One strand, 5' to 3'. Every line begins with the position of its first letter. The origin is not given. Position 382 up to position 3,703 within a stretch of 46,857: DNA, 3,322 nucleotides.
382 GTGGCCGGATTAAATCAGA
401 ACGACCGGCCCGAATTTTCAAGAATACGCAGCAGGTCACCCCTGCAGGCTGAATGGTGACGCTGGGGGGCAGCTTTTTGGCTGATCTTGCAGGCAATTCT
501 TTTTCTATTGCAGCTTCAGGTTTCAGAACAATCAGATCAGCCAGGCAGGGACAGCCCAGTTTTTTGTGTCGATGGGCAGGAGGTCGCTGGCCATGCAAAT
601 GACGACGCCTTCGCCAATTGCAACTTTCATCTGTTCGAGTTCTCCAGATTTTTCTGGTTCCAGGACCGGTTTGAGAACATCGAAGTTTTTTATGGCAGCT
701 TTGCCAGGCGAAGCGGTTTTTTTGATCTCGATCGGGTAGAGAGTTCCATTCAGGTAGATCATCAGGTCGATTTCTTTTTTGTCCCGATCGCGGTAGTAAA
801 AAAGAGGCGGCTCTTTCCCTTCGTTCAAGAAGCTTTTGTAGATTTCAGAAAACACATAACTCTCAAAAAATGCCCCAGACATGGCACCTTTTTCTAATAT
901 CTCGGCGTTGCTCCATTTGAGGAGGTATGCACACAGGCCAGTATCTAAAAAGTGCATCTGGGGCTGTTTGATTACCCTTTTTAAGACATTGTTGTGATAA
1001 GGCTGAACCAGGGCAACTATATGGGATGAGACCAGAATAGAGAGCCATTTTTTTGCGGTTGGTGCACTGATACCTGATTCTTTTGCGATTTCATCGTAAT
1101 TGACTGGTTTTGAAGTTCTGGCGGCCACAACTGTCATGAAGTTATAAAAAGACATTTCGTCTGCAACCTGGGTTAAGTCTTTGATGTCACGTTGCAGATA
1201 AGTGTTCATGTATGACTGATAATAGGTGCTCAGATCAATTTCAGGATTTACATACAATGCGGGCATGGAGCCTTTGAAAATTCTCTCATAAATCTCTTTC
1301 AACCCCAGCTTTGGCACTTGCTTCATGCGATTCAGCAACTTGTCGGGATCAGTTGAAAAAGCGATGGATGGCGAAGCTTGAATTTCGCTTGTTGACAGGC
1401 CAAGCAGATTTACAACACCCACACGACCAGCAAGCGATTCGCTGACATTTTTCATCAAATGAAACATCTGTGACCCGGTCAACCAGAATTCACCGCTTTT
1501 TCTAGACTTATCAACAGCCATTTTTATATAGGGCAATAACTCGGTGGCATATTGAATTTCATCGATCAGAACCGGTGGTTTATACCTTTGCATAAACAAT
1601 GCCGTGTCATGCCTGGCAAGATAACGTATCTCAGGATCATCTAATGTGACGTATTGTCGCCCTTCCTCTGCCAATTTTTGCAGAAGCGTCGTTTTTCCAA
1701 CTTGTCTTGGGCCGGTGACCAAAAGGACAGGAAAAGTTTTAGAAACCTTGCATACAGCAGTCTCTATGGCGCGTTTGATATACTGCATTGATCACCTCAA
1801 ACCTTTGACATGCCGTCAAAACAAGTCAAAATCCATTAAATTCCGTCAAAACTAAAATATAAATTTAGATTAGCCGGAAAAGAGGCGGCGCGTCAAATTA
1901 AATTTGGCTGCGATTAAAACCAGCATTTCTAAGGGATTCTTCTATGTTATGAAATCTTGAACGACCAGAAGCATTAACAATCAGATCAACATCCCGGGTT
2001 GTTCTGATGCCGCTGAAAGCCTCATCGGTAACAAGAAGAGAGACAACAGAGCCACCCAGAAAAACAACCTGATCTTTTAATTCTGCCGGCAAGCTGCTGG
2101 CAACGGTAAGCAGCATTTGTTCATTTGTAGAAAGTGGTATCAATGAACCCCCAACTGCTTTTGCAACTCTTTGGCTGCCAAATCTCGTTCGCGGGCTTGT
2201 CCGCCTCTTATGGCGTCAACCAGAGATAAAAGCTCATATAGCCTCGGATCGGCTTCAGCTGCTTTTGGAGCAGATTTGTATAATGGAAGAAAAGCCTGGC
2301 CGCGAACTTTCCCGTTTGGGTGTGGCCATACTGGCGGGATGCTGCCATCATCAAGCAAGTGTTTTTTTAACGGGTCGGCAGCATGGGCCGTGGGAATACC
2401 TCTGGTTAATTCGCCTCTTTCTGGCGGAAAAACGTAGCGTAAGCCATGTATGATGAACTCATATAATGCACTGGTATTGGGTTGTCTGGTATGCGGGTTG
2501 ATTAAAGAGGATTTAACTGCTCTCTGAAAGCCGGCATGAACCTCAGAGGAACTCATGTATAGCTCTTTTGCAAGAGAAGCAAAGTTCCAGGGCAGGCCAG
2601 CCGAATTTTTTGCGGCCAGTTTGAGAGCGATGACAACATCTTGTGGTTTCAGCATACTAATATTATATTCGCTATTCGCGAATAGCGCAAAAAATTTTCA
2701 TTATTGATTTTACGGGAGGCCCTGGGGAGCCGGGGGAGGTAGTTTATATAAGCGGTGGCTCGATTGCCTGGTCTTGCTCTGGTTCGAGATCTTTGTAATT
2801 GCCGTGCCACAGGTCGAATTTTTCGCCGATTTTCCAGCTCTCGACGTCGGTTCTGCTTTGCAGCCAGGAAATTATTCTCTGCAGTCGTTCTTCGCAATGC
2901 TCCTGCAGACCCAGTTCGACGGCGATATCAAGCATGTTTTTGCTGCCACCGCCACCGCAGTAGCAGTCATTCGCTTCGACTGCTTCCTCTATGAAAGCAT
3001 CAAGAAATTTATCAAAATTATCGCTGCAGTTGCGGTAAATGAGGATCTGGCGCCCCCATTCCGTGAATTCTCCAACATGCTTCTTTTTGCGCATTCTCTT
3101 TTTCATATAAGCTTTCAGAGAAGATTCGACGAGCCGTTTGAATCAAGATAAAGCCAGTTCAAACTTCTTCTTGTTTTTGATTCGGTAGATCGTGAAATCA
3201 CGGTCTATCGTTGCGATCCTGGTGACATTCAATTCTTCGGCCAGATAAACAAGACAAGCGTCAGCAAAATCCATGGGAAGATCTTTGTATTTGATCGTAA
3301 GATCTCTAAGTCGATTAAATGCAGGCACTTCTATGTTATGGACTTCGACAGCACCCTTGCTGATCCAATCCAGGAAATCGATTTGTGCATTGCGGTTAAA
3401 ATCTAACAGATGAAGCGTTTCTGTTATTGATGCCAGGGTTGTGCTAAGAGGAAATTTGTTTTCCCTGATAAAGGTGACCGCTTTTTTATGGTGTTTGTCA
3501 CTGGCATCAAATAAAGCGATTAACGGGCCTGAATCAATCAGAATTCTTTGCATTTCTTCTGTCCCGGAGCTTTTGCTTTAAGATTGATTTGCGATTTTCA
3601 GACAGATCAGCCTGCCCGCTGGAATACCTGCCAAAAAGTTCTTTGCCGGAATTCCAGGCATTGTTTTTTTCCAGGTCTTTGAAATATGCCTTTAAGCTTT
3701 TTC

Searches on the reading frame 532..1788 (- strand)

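Call 79: search_protein_families(library=pfam, proteins=[window:532-1788:-], max_evalue=0.001)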
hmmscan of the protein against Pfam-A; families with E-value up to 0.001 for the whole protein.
window:532-1788:- (418 aa): 5 families
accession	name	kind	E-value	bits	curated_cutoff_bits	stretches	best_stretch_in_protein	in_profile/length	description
PF13635.12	DUF4143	-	7.2e-45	153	28.1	1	199-357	1-159/160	Domain of unknown function (DUF4143)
PF13173.12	AAA_14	-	5.8e-28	97.9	27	1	20-136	3-128/129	AAA domain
PF13401.12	AAA_22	-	0.00018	22.3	27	0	21-50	7-33/130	AAA domain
PF13191.12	AAA_16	-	0.00026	22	32.6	1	7-45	11-51/167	AAA ATPase domain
PF01637.24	ATPase_2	-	0.00074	19.8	33.2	0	17-45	18-46/225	ATPase domain predominantly from Archaea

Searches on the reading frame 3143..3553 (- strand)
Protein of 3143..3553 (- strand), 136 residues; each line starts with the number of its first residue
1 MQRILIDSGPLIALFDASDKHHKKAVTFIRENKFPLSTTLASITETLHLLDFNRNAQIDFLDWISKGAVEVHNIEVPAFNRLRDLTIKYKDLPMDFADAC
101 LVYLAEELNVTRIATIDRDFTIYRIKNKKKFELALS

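Call 79: search_protein_families(library=pfam, proteins=[window:3143-3553:-], max_evalue=0.001)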
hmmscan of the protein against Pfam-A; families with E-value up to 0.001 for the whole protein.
window:3143-3553:- (136 aa): 1 family
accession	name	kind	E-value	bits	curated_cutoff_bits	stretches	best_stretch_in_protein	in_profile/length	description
PF01850.27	PIN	-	2.7e-09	38.1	23.6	1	4-121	1-115/120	PIN domain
